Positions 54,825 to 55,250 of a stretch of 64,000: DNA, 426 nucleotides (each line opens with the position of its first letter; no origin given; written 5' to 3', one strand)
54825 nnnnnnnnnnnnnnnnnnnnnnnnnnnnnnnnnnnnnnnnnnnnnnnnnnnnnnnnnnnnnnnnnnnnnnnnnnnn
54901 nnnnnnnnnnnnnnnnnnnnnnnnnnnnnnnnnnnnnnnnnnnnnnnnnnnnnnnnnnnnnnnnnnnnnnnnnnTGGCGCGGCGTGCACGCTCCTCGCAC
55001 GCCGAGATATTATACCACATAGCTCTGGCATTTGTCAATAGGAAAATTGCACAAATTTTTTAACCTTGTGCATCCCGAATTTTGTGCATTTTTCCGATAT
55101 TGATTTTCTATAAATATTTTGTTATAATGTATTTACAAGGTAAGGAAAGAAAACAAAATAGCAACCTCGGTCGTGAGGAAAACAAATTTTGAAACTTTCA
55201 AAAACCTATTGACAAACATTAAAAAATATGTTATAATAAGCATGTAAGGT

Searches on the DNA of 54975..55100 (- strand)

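Call 56: search_dna_similar(query=window:54975-55100:-, collection=phages, mode=distant, max_evalue=0.001, max_rows=25)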
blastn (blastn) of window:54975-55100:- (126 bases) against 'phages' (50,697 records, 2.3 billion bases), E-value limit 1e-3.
No match.
